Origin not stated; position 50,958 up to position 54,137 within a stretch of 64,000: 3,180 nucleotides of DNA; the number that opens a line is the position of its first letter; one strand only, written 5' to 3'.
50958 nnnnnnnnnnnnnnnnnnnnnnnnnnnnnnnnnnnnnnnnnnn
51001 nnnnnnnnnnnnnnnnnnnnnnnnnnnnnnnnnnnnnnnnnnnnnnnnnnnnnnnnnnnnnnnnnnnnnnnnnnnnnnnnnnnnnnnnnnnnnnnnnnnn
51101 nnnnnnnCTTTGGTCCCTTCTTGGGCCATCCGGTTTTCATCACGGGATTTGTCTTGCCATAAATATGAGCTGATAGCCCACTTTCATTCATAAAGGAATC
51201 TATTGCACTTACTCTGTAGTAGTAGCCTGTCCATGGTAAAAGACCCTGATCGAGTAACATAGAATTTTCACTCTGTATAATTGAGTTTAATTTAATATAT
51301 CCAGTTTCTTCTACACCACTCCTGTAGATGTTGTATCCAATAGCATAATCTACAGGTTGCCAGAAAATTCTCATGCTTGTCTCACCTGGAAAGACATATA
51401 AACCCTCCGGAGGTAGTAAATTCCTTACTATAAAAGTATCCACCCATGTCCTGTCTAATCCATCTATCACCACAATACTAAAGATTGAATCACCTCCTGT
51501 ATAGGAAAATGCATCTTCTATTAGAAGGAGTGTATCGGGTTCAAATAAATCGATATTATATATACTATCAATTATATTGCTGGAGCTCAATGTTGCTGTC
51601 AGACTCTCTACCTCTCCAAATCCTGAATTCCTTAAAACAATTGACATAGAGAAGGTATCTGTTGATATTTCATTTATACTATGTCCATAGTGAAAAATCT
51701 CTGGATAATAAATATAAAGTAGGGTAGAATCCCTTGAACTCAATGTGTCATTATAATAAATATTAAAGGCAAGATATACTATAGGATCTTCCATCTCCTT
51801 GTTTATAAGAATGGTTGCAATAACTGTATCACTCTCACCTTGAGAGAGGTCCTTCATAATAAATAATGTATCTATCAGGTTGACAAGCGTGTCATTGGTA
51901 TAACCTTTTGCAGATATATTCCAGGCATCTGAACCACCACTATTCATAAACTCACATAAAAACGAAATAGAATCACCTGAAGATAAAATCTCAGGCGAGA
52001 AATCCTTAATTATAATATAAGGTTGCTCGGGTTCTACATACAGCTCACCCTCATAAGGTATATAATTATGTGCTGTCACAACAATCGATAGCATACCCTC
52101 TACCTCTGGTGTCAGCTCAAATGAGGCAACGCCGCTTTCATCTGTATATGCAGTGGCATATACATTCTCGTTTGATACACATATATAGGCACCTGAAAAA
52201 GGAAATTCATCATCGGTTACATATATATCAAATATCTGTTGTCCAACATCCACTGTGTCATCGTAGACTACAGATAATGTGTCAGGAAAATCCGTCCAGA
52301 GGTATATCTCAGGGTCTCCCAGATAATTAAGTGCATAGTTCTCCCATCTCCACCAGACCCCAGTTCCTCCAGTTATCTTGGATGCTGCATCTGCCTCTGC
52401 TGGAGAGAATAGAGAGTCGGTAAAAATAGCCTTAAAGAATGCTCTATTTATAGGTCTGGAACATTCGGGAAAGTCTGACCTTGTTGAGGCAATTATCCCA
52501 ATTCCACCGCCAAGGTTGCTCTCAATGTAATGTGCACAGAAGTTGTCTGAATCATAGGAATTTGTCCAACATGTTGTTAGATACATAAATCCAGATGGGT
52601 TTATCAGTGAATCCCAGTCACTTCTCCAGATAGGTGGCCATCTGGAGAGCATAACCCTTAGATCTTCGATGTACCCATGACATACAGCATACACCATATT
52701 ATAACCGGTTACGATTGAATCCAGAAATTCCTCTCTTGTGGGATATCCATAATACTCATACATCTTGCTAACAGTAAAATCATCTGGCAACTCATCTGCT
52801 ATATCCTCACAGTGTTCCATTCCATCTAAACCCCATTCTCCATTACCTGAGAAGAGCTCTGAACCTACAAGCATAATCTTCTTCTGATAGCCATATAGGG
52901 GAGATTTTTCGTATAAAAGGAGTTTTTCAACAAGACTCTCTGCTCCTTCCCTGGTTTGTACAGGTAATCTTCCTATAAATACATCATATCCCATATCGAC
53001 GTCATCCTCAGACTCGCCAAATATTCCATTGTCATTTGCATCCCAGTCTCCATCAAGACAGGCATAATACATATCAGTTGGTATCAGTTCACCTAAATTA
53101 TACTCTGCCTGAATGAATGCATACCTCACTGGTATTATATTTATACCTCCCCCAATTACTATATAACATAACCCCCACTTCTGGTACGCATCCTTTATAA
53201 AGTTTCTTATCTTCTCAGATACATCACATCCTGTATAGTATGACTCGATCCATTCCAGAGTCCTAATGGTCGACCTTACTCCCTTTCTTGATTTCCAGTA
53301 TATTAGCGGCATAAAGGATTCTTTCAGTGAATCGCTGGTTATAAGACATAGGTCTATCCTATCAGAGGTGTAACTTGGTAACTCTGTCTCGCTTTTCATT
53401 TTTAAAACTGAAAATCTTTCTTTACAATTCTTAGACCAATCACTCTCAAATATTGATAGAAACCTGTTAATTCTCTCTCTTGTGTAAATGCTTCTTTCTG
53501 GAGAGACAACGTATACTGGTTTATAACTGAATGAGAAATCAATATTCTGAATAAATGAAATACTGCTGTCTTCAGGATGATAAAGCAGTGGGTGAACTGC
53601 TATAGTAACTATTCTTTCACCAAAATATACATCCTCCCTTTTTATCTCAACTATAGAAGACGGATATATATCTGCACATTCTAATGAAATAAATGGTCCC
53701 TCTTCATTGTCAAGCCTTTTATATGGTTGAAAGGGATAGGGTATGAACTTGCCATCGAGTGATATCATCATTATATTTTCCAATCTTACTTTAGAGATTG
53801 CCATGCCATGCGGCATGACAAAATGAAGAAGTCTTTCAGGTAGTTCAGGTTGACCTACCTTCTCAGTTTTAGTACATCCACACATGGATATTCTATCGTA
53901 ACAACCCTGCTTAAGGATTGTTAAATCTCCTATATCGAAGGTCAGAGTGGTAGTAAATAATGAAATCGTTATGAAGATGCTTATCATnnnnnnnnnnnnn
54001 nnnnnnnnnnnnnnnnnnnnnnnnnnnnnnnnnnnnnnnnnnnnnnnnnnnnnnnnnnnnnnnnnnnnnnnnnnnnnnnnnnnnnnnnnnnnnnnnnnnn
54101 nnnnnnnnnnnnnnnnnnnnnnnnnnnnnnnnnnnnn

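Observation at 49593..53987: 1464-aa gingipain-like C25 peptidase with FG-GAP/VCBS beta-propeller repeats and a T9SS tail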

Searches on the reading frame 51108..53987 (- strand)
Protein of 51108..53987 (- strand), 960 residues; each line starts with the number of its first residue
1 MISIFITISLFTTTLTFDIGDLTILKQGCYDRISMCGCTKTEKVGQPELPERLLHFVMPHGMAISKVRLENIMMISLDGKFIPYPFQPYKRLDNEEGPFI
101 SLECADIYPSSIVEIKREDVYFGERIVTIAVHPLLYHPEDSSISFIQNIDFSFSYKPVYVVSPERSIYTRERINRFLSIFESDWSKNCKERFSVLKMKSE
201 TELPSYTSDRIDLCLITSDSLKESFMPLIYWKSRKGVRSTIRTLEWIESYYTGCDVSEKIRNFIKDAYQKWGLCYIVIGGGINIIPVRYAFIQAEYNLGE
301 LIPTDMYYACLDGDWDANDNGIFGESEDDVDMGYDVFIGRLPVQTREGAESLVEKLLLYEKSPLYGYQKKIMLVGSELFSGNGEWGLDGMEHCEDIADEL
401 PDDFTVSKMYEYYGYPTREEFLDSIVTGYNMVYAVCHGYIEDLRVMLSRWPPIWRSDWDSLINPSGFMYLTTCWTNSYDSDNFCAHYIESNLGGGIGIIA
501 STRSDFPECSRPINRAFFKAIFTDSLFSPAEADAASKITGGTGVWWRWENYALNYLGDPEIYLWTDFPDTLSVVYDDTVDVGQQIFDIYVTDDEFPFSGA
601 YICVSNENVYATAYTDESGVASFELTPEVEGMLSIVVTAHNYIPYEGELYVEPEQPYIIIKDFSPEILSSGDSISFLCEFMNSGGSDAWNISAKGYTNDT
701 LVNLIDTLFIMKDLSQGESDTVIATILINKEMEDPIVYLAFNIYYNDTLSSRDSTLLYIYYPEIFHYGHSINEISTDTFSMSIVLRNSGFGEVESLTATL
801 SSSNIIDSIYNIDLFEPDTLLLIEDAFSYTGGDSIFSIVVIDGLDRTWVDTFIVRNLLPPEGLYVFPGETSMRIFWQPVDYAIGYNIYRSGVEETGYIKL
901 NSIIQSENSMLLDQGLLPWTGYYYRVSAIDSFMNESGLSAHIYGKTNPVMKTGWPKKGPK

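Call 37: predict_structure(alignment_id=A2)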
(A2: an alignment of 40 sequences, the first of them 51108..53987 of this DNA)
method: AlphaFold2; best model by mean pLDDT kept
length: 960 residues; sequences in the alignment: 40
mean_pLDDT: 86.2   pTM: 0.75
mean pLDDT of the five models: 86.2, 85.4, 85.4, 85.1, 83.7
residues with pLDDT >= 90: 473; 70-90: 404; 50-70: 47; < 50: 36
segments of 3 or more residues with pLDDT < 50: 1-9, 183-201, 956-960
pLDDT, mean of each block of 10 residues (from residue 1): 43 84 92 90 92 88 85 94 87 62 93 91 89 96 94 80 83 91 39 32 66 96 97 95 91 85 92 95 92 74 94 85 86 94 94 95 93 86 71 93 95 88 93 92 80 87 92 90 91 91 86 94 95 91 84 96 96 94 90 95 92 95 89 96 96 87 72 84 92 89 88 93 87 79 90 82 84 82 85 88 85 86 85 81 86 83 88 87 88 87 69 88 92 85 88 49
secondary structure, 60 per line:
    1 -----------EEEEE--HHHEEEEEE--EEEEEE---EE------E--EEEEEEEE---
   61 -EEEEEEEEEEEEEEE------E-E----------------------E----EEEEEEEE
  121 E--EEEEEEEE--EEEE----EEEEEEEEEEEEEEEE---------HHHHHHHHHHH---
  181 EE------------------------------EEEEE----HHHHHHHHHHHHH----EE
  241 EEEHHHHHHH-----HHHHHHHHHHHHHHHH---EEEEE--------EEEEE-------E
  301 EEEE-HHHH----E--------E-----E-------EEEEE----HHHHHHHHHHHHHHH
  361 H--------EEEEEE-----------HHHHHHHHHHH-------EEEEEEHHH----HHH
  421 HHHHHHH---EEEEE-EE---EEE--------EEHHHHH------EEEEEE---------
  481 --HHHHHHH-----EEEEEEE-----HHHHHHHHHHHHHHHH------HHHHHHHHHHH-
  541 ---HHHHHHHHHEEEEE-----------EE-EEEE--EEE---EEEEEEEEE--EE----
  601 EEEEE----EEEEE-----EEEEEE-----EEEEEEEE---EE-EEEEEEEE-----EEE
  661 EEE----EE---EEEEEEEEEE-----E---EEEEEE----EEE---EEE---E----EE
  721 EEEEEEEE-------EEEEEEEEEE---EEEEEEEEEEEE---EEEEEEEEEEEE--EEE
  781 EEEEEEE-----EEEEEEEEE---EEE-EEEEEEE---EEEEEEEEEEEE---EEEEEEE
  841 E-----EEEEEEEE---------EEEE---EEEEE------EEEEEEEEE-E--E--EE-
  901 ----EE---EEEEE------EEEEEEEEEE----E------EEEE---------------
elements in order (helices of 4 or more, strands of 3 or more residues): E12-16 E22-27 E30-35 E50-57 E62-76 E113-121 E124-131 E134-137 E142-157 H167-177 E213-217 H222-234 E239-243 H244-250 H256-271 E275-279 E288-292 E300-304 H306-309 E337-341 H346-361 E370-375 H387-397 E405-410 H418-427 E431-435 E442-444 H455-459 E466-471 H483-489 E495-501 H507-522 H529-539 H544-552 E553-557 E572-575 E578-580 E584-592 E601-605 E610-614 E620-625 E631-638 E645-652 E658-663 E673-682 E692-697 E702-704 E708-710 E719-728 E736-745 E749-760 E764-775 E778-787 E793-801 E805-807 E809-815 E819-830 E834-841 E847-854 E864-867 E871-875 E882-890 E910-914 E921-930 E942-945
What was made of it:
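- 53448..53957 (-): Gingipain-type N-terminal prodomain, residues about 11-180. The model shows a beta-sandwich with pLDDT 84-96 (call 37).
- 53385..53441 (-): Disordered Lys/Arg-containing linker, residues 183-201 (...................), a candidate prodomain cleavage region. pLDDT is below 50 for residues 183-201 (call 37).
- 51420..52025 (-): Two CARDB-like beta-sandwich domains, residues 655-760 and 762-856. All-beta model with pLDDT 80-90 (call 37).
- The linker is disordered (call 37).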

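Call 42: fold_search(model_id=the predicted structure, library=pdb)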
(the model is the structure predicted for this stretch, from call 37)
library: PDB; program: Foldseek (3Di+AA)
matches with E <= 10: 1915; with E <= 0.001: 741
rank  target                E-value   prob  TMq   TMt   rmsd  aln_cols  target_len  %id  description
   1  4rbm                  2.8e-22  1.00  0.37  0.76   4.7       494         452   17  Porphyromonas gingivalis gingipain K (Kgp) catalytic and immunoglobulin superfamily-like domains (released 2014-10-08)
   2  6i9a_A                4.0e-22  1.00  0.37  0.74   4.9       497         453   17  Porphyromonas gingivalis gingipain K (Kgp) in complex with inhibitor KYT-36 (released 2019-03-13)
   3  4ief_D                1.2e-21  1.00  0.38  0.83   3.7       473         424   18  Complex of Porphyromonas gingivalis RgpB pro- and mature domains (released 2013-04-10)
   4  4ief_B                1.9e-21  1.00  0.38  0.82   3.9       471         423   18  Complex of Porphyromonas gingivalis RgpB pro- and mature domains (released 2013-04-10)
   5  1cvr                  2.1e-21  1.00  0.38  0.81   4.6       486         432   18  Crystal structure of the Arg specific cysteine proteinase gingipain R (RGPB) (released 2000-03-01)
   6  4yfd_A                1.1e-14  1.00  0.10  0.18  21.7       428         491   13  Crystal structure PTP delta Ig1-Fn2 in complex with IL-1RAcP (released 2015-05-06)
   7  4y61_A                1.3e-14  1.00  0.10  0.21  27.0       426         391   13  Crystal structure of the complex between Slitrk2 LRR1 and PTP delta Ig1-Fn1 (released 2015-06-03)
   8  2jll                  3.8e-14  1.00  0.13  0.26  20.9       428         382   11  Crystal structure of NCAM2 IgIV-FN3II (released 2009-11-17)
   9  6za2_A                4.6e-14  1.00  0.19  0.17  27.9      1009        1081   11  Crystal structure of dimeric latent PorU from Porphyromonas gingivalis (released 2021-09-29)
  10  4pbx                  1.9e-13  1.00  0.11  0.16  30.5       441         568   11  Crystal structure of the six N-terminal domains of human receptor protein tyrosine phosphatase sigma (released 2014-11-12)
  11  6za2_B                2.0e-13  1.00  0.19  0.17  28.1      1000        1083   10  Crystal structure of dimeric latent PorU from Porphyromonas gingivalis (released 2021-09-29)
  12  7ceg_A                5.0e-13  1.00  0.13  0.23  22.1       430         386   15  Crystal structure of the complex between mouse PTP delta and neuroligin-3 (released 2021-02-24)
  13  3t1w                  6.2e-13  1.00  0.10  0.22  24.2       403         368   14  Structure of the four-domain fragment Fn7B89 of oncofetal fibronectin (released 2012-03-21)
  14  4yfg_A                8.0e-13  1.00  0.10  0.17  24.5       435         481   12  Crystal structure of PTP delta meA3/meB minus variant Ig1-Fn1 (released 2015-05-06)
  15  5xwt_A                1.2e-12  1.00  0.09  0.22  29.0       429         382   14  Crystal structure of PTPdelta Ig1-Fn1 in complex with SALM5 LRR-Ig (released 2018-06-06)
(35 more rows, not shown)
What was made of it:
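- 52305..53375 (-): C25 catalytic domain, residues 205-561. Foldseek matches to 4rbm, 4ief and 1cvr at E about 1e-22, TM 0.76-0.83 normalised to the target (call 42).
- On Peptidase family C25 (gingipains), clan CD: Foldseek against Kgp and RgpB gives E about 1e-22, TM 0.76-0.83 and rmsd 3.7-4.9 A (calls 37, 42).
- On PorU sortase (NF033707): Foldseek TM is 0.17-0.19 (call 42).
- The AF2 model has pLDDT 86.2, and its best PDB matches are Kgp and RgpB at E about 1e-22 with TM 0.76-0.83 (calls 37, 42). The Foldseek TM to PorU is 0.17-0.19, against 0.76-0.83 for gingipains (call 42).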
